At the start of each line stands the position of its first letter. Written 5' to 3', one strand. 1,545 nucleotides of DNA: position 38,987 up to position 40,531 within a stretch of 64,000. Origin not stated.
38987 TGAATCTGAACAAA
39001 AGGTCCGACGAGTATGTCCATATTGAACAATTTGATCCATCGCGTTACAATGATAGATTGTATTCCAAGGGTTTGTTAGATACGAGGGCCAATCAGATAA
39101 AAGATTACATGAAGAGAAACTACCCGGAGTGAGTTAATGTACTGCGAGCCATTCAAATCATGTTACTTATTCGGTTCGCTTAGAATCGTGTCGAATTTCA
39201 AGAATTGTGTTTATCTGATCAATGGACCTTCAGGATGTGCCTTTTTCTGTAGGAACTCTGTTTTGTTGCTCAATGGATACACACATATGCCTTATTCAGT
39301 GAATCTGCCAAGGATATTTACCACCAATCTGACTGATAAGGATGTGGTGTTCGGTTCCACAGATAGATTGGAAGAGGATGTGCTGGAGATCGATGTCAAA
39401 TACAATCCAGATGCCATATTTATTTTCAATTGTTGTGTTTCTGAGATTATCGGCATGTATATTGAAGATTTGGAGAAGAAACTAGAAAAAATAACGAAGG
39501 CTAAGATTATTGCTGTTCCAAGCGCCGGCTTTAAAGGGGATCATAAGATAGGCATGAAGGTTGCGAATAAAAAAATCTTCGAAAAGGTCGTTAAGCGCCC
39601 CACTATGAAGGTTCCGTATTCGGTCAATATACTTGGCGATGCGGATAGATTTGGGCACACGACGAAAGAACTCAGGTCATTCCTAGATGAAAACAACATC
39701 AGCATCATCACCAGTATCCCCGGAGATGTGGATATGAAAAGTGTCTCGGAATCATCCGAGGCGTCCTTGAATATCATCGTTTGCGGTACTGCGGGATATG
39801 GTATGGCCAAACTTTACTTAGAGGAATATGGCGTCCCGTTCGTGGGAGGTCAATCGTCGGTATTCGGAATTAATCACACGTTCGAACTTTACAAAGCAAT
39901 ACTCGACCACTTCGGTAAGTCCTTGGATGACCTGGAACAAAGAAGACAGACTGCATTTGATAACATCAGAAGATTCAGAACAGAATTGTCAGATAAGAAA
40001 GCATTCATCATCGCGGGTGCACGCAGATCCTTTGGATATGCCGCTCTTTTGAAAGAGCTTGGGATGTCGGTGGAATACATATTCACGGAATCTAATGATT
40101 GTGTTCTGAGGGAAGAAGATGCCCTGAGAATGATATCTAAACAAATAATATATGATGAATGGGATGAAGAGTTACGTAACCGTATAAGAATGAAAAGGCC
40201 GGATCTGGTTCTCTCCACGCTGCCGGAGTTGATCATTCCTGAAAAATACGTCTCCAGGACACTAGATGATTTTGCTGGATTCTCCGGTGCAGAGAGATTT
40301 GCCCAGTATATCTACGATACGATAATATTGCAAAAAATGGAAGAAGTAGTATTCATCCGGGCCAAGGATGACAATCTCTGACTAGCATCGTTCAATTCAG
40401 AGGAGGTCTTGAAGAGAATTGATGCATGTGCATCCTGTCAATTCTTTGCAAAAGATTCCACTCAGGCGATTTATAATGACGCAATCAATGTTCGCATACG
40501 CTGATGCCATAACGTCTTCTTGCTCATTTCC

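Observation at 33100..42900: AT-rich island encoding a second nitrogenase-like (NifH + NifD/K-like) reductase with radical SAM, PLP decarboxylase, NTase, HAD phosphatase and APH-like kinase: an undescribed cofactor/tetrapyrrole-tailoring cluster?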

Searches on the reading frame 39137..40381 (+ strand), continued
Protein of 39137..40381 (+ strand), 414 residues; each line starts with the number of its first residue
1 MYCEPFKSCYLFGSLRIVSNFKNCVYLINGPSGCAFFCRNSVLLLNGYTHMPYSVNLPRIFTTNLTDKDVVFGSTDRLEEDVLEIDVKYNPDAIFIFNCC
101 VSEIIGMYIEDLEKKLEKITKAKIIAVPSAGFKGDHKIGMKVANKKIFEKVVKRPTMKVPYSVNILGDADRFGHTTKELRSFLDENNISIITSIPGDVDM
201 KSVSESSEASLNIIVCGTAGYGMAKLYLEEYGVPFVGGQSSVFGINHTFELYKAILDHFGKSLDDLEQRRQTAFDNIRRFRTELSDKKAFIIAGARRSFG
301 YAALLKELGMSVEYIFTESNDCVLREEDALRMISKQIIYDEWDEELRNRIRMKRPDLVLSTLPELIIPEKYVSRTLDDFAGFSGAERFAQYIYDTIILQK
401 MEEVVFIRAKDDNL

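Call 79: search_protein_families(library=ncbifam, proteins=[L012:14938-16323:+, L001:5653-6864:+, L001:6868-8124:+, L004:7037-8797:+, L011:17340-19292:+, L012:12023-13168:+, L003:8157-9134:+], max_evalue=0.00001)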
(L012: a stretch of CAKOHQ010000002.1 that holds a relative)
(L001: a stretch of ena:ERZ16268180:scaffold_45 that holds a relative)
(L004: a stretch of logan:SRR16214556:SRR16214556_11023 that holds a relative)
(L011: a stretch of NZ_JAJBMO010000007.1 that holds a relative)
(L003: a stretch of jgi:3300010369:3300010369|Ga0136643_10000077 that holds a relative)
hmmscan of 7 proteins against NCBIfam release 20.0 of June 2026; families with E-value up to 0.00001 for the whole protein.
L012:14938-16323:+ (461 aa): 10 families
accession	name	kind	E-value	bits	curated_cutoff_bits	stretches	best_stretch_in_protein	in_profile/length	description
NF006625.0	PRK09194.1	equivalog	1.5e-119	400.5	558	2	9-248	1-239/559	proline--tRNA ligase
TIGR00409.1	proS_fam_II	equivalog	2.2e-114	383.4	306.7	2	9-247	1-238/568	proline--tRNA ligase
NF008979.1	PRK12325.1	exception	3.1e-94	316.3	550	1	9-432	1-436/437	proline--tRNA ligase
TIGR00418.1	thrS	equivalog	3.5e-24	85.6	383.65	1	44-433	190-562/565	threonine--tRNA ligase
TIGR00408.1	proS_fam_I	equivalog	3.7e-23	82.2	437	2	31-202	13-190/475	proline--tRNA ligase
NF003211.1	PRK04173.1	equivalog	5.5e-21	75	312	1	113-419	164-441/454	glycine--tRNA ligase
TIGR00389.1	glyS_dimeric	equivalog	1.1e-18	67.1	243.3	1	113-196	158-241/565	glycine--tRNA ligase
NF003068.0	PRK03991.1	equivalog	2.9e-14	52.4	484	1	125-434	295-590/613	threonine--tRNA ligase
TIGR00414.1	serS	equivalog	2e-06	27.1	301.65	1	57-198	175-315/418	serine--tRNA ligase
NF011484.0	PRK14894.1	equivalog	2.3e-06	26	1050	1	113-178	140-207/539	glycine--tRNA ligase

L001:5653-6864:+ (403 aa): 18 families
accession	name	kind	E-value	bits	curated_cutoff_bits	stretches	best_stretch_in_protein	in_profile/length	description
TIGR00442.1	hisS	equivalog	1.2e-47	162.8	286.75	1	4-369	3-322/406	histidine--tRNA ligase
TIGR00443.1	hisZ_biosyn_reg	equivalog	6.9e-38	130.5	271.65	1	87-360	63-313/314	ATP phosphoribosyltransferase regulatory subunit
NF008940.0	PRK12292.2-3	equivalog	2.7e-29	102.2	450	2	85-175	70-156/404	ATP phosphoribosyltransferase regulatory subunit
NF008941.0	PRK12292.2-4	equivalog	6.1e-24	84.7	447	1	86-364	75-329/393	ATP phosphoribosyltransferase regulatory subunit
NF008936.0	PRK12292.1-3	equivalog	2e-20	73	492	1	88-368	76-334/406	ATP phosphoribosyltransferase regulatory subunit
NF009086.0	PRK12421.1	equivalog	2.5e-17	62.9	318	1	122-360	105-328/389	ATP phosphoribosyltransferase regulatory subunit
NF008942.0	PRK12292.2-5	equivalog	9.4e-15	54.1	643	1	90-370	83-337/434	ATP phosphoribosyltransferase regulatory subunit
NF009085.0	PRK12420.1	equivalog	2e-14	53.7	540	1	109-363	95-333/426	histidine--tRNA ligase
NF008935.0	PRK12292.1-1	equivalog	3.1e-14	52.7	350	1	133-360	115-318/382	ATP phosphoribosyltransferase regulatory subunit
NF008945.0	PRK12292.3-3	equivalog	2.6e-13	49.8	409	1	98-363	72-307/368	ATP phosphoribosyltransferase regulatory subunit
NF008939.0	PRK12292.2-1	equivalog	2.9e-13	49.3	335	1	281-364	247-327/391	ATP phosphoribosyltransferase regulatory subunit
NF008943.0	PRK12292.3-1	equivalog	1.5e-12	47.3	690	0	272-360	256-331/403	ATP phosphoribosyltransferase regulatory subunit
NF008953.0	PRK12295.1-6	equivalog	2.8e-12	46.3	384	1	296-358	320-378/384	ATP phosphoribosyltransferase regulatory subunit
NF008938.0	PRK12292.1-6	equivalog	5.5e-12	45.3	833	1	97-336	82-306/420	ATP phosphoribosyltransferase regulatory subunit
NF008944.0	PRK12292.3-2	equivalog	2.3e-11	43.4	374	1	94-334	89-316/341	ATP phosphoribosyltransferase regulatory subunit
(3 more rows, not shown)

L001:6868-8124:+ (418 aa): 19 families
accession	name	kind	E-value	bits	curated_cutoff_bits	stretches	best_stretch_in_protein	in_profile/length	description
TIGR00442.1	hisS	equivalog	4.8e-93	312.3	286.75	1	7-407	2-375/406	histidine--tRNA ligase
NF009085.0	PRK12420.1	equivalog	4.9e-70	237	540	1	7-397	6-378/426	histidine--tRNA ligase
TIGR00443.1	hisZ_biosyn_reg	equivalog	3e-51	174.4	271.65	1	13-343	2-313/314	ATP phosphoribosyltransferase regulatory subunit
NF008941.0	PRK12292.2-4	equivalog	6.4e-42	143.8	447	1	9-393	11-367/393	ATP phosphoribosyltransferase regulatory subunit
NF008936.0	PRK12292.1-3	equivalog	2.9e-28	98.8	492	1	8-395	8-374/406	ATP phosphoribosyltransferase regulatory subunit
NF008940.0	PRK12292.2-3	equivalog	1.6e-26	93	450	1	5-395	3-373/404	ATP phosphoribosyltransferase regulatory subunit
NF009086.0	PRK12421.1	equivalog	1.6e-24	86.5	318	1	10-401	12-372/389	ATP phosphoribosyltransferase regulatory subunit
NF008942.0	PRK12292.2-5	equivalog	1.8e-24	86.2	643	1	9-384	13-366/434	ATP phosphoribosyltransferase regulatory subunit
NF008935.0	PRK12292.1-1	equivalog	5.4e-24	84.8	350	1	12-399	11-363/382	ATP phosphoribosyltransferase regulatory subunit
NF008938.0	PRK12292.1-6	equivalog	1.2e-21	77.1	833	1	9-394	10-373/420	ATP phosphoribosyltransferase regulatory subunit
NF008937.0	PRK12292.1-4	equivalog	2.2e-21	76.2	693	1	10-394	12-368/395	ATP phosphoribosyltransferase regulatory subunit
NF008945.0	PRK12292.3-3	equivalog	3.1e-20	72.6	409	1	13-394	8-340/368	ATP phosphoribosyltransferase regulatory subunit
NF008953.0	PRK12295.1-6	equivalog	1e-16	60.9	384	1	278-341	312-378/384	ATP phosphoribosyltransferase regulatory subunit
NF008939.0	PRK12292.2-1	equivalog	2.2e-15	56.3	335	1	7-402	5-378/391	ATP phosphoribosyltransferase regulatory subunit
NF008943.0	PRK12292.3-1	equivalog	6.5e-15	55.1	690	1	9-343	28-331/403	ATP phosphoribosyltransferase regulatory subunit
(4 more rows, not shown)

L004:7037-8797:+ (586 aa): 12 families
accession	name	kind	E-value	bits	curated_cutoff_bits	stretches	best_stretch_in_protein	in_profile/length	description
TIGR00418.1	thrS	equivalog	9e-211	701.6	383.65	1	16-573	3-562/565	threonine--tRNA ligase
NF003068.0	PRK03991.1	equivalog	4.3e-64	216.9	484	1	175-577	189-593/613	threonine--tRNA ligase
NF011500.0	PRK14938.1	equivalog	1e-17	64.2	362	1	476-575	267-366/387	Ser-tRNA(Thr) hydrolase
TIGR00408.1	proS_fam_I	equivalog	1.1e-17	64.2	437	1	402-573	201-378/475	proline--tRNA ligase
TIGR00442.1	hisS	equivalog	3.4e-16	59.3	286.75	1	463-559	306-400/406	histidine--tRNA ligase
NF008979.1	PRK12325.1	exception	3.5e-16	59.1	550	1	463-572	320-436/437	proline--tRNA ligase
NF006625.0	PRK09194.1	equivalog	9.6e-16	57.8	558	1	462-572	442-558/559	proline--tRNA ligase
TIGR00389.1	glyS_dimeric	equivalog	6.9e-14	51.3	243.3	1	476-572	464-561/565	glycine--tRNA ligase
NF003211.1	PRK04173.1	equivalog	8.8e-13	47.9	312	1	268-558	161-440/454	glycine--tRNA ligase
TIGR00409.1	proS_fam_II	equivalog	2e-12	46.8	306.7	1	479-571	469-564/568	proline--tRNA ligase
TIGR00414.1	serS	equivalog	1.2e-09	37.7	301.65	1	99-355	74-315/418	serine--tRNA ligase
NF009085.0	PRK12420.1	equivalog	7.4e-06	25.5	540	0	486-569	341-423/426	histidine--tRNA ligase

L011:17340-19292:+ (650 aa): 27 families (the best 25 are shown)
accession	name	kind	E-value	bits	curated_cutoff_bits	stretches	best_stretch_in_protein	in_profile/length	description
NF008900.0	PRK12267.1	equivalog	1.4e-275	915.9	598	1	8-648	3-646/648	methionine--tRNA ligase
TIGR00398.1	metG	equivalog_domain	1.2e-165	552.3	336.35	1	11-513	1-529/530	methionine--tRNA ligase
NF001100.0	PRK00133.1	equivalog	8.7e-153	510.3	587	2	161-649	186-675/676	methionine--tRNA ligase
NF008860.0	PRK11893.2-2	equivalog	3e-110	369.9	761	3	251-515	321-582/583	methionine--tRNA ligase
TIGR00422.1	valS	equivalog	9.8e-45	152.9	612.1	2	223-539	446-760/863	valine--tRNA ligase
TIGR00399.1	metG_C_term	equivalog_domain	1.7e-43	147.8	116.65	1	519-649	4-138/139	methionine--tRNA ligase subunit beta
NF009687.0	PRK13208.1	equivalog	1.5e-41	142.5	738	2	221-494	452-718/801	valine--tRNA ligase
TIGR00396.1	leuS_bact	equivalog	2.1e-40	138.6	548.4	2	8-180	28-204/843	leucine--tRNA ligase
TIGR00392.1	ileS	equivalog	3.6e-38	131.3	621.4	2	225-504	533-816/861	isoleucine--tRNA ligase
NF004349.1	PRK05729.1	equivalog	8.9e-36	123.4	704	2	227-543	440-735/860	valine--tRNA ligase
NF008957.0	PRK12300.1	subfamily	5.4e-32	110.7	677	2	250-540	572-827/946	leucine--tRNA ligase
TIGR00395.1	leuS_arch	equivalog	1.4e-25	89.5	648.5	2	250-506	566-802/938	leucine--tRNA ligase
NF000540.1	alt_ValS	exception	1.8e-22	79.2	900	2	227-482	498-746/827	valine--tRNA ligase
NF011492.0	PRK14900.1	equivalog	1.9e-22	79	1783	1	224-490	453-718/1044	valine--tRNA ligase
NF008859.0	PRK11893.2-1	equivalog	2.1e-20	73.2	553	2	11-154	4-148/498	methionine--tRNA ligase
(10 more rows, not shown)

L012:12023-13168:+ (381 aa): 2 families
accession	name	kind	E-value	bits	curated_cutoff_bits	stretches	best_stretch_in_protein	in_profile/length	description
NF045502.1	variant_rSAM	domain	2.4e-51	174.8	125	1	10-355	5-356/357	radical SAM protein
TIGR04043.1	rSAM_MSMEG_0568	hypoth_equivalog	1.9e-07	30.4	303.7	1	68-348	40-321/354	MSMEG_0568 family radical SAM protein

L003:8157-9134:+ (325 aa): 0 families

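Call 94: search_solved_structures(query=L004:9188-9988:+, max_evalue=0.00001, show_alignments=1)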
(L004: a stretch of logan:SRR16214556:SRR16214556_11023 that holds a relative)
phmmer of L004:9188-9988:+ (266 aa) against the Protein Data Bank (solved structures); distinct sequences matched with E-value up to 0.00001: 5.
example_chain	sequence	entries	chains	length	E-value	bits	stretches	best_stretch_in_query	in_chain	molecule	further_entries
6y1x_A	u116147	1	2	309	1.2e-58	201.9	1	6-265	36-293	Radical SAM domain protein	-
7bi7_A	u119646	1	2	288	1e-52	182.5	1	6-265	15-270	FeMo cofactor biosynthesis protein NifB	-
7jmb_A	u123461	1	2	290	1.1e-52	182.4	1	6-265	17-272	Nitrogenase iron-molybdenum cofactor biosynthesis protein NifB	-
7jma_A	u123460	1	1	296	1.1e-52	182.3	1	6-265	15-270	Nitrogenase iron-molybdenum cofactor biosynthesis protein NifB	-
8vpo_A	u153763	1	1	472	5.6e-07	32.6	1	14-126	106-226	Radical SAM core domain-containing protein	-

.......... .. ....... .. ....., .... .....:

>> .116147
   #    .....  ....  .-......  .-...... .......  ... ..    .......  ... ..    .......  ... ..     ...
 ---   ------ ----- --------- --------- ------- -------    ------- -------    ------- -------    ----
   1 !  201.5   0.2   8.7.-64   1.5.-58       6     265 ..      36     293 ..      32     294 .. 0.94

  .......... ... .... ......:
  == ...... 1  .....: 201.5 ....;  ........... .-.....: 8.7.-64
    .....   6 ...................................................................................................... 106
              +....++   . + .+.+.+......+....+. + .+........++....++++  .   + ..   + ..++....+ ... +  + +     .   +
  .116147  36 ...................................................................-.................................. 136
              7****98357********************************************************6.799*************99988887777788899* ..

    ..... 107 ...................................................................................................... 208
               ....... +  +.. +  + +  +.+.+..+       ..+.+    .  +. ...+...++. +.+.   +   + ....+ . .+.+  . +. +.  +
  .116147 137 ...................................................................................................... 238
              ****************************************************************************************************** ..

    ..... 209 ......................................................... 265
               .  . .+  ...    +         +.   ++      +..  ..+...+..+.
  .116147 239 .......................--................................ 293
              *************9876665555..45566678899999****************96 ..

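Call 98: get_annotated_region(hit=H1, flank=2500)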
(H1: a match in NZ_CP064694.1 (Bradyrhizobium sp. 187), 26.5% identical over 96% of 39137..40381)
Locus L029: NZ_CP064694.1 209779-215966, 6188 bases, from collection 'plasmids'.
description: Bradyrhizobium sp. 187 plasmid p187_1, complete sequence
organism: Bradyrhizobium sp. 187 (NCBI taxid 2782655)
taxonomy: Bacteria; Pseudomonadota; Alphaproteobacteria; Hyphomicrobiales; Nitrobacteraceae; Bradyrhizobium; Bradyrhizobium sp. 187
host: -; source: Acmispon strigosus,cell culture,root nodule; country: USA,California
typing (MOB-suite, as given by PLSDB): non-mobilizable
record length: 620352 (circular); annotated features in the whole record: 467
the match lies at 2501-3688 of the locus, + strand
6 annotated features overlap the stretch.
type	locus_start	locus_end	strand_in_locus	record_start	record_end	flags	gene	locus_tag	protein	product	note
CDS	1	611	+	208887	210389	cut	nifD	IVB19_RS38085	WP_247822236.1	nitrogenase molybdenum-iron protein alpha chain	GO:0009399 - nitrogen fixation [Evidence IEA]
CDS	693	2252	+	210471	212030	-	nifK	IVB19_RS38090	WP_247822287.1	nitrogenase molybdenum-iron protein subunit beta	GO:0009399 - nitrogen fixation [Evidence IEA]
CDS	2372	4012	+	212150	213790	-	nifE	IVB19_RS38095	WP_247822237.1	nitrogenase iron-molybdenum cofactor biosynthesis protein NifE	GO:0009399 - nitrogen fixation [Evidence IEA]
CDS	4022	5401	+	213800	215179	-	nifN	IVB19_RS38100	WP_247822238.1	nitrogenase iron-molybdenum cofactor biosynthesis protein NifN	GO:0009399 - nitrogen fixation [Evidence IEA]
CDS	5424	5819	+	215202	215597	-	nifX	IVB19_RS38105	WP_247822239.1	nitrogen fixation protein NifX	GO:0009399 - nitrogen fixation [Evidence IEA]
CDS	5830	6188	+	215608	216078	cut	-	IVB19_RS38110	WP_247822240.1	NifX-associated nitrogen fixation protein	-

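Call 99: get_annotated_region(hit=H3, flank=2500)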
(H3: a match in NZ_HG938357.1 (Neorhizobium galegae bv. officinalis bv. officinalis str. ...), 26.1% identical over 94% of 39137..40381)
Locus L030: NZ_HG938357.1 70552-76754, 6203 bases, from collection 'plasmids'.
description: Neorhizobium galegae bv. officinalis bv. officinalis str. HAMBI 1141 plasmid pHAMBI1141b, complete sequence
organism: Neorhizobium galegae bv. officinalis bv. officinalis str. HAMBI 1141 (NCBI taxid 1028801)
taxonomy: Bacteria; Pseudomonadota; Alphaproteobacteria; Hyphomicrobiales; Rhizobiaceae; Neorhizobium; Neorhizobium galegae; Neorhizobium galegae bv. officinalis bv. officinalis str. HAMBI 1141
host: -; source: Galega officinalis root nodule; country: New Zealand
typing (MOB-suite, as given by PLSDB): conjugative; replicon rep_cluster_471; relaxase MOBQ; mating-pair formation MPF_T
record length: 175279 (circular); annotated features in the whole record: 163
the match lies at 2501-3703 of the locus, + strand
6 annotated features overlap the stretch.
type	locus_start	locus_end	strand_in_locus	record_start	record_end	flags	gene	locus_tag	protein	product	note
CDS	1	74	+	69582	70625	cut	nodI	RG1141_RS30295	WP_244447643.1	nodulation factor ABC transporter ATP-binding protein NodI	-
CDS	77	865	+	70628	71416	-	-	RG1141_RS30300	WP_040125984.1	ABC transporter permease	-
CDS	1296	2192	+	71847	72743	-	nifH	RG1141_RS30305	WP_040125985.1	nitrogenase iron protein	GO:0009399 - nitrogen fixation [Evidence IEA]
CDS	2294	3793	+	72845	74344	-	nifD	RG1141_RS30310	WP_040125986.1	nitrogenase molybdenum-iron protein alpha chain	GO:0009399 - nitrogen fixation [Evidence IEA]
CDS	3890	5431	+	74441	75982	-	nifK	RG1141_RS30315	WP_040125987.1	nitrogenase molybdenum-iron protein subunit beta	GO:0009399 - nitrogen fixation [Evidence IEA]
CDS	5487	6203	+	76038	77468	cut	nifE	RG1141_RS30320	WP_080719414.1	nitrogenase iron-molybdenum cofactor biosynthesis protein NifE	GO:0009399 - nitrogen fixation [Evidence IEA]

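Call 100: get_annotated_region(hit=H5, flank=2500)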
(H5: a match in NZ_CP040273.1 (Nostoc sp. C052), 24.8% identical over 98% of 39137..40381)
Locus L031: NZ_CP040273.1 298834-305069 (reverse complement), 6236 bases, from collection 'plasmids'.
description: Nostoc sp. C052 plasmid pC052_A, complete sequence
organism: Nostoc sp. C052 (NCBI taxid 2576902)
taxonomy: Bacteria; Cyanobacteriota; Cyanophyceae; Nostocales; Nostocaceae; Nostoc; Nostoc sp. C052
host: -; source: Blasia pusilla,pure culture; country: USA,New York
typing (MOB-suite, as given by PLSDB): conjugative; relaxase MOBV; mating-pair formation MPF_T
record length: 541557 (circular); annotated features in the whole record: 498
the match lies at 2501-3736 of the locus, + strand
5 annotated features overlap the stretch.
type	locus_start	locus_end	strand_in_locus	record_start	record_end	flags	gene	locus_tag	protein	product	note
CDS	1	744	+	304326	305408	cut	-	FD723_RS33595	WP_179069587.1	ABC transporter ATP-binding protein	-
CDS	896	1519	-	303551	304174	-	-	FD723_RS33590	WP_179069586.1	TetR/AcrR family transcriptional regulator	GO:0006355 - regulation of DNA-templated transcription [Evidence IEA]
CDS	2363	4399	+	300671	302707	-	vnfD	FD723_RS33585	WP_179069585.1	nitrogenase vanadium-iron protein, alpha chain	GO:0009399 - nitrogen fixation [Evidence IEA]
CDS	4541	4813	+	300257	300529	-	-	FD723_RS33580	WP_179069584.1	hypothetical protein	-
CDS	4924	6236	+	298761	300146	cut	vnfK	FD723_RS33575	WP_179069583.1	V-containing nitrogenase subunit beta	-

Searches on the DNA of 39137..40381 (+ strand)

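Call 82: search_rna_families(sources=[L001, L004, L006, L011, L012, L023, L018], threshold=gathering)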
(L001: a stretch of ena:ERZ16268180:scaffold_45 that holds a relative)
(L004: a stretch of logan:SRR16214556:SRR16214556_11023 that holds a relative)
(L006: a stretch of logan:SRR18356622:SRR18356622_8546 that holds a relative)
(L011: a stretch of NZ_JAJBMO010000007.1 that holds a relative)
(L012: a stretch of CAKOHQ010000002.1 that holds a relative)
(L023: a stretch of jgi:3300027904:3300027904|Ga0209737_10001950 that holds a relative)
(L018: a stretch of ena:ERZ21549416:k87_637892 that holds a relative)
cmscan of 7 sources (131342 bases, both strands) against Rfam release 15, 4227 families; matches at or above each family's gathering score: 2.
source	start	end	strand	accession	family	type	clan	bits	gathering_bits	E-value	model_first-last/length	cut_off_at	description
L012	16358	16431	-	RF00005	tRNA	Gene; tRNA;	CL00001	67.7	29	2.8e-12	1-71/71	no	tRNA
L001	13896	13980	-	RF00005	tRNA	Gene; tRNA;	CL00001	59.5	29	4.9e-10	1-71/71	no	tRNA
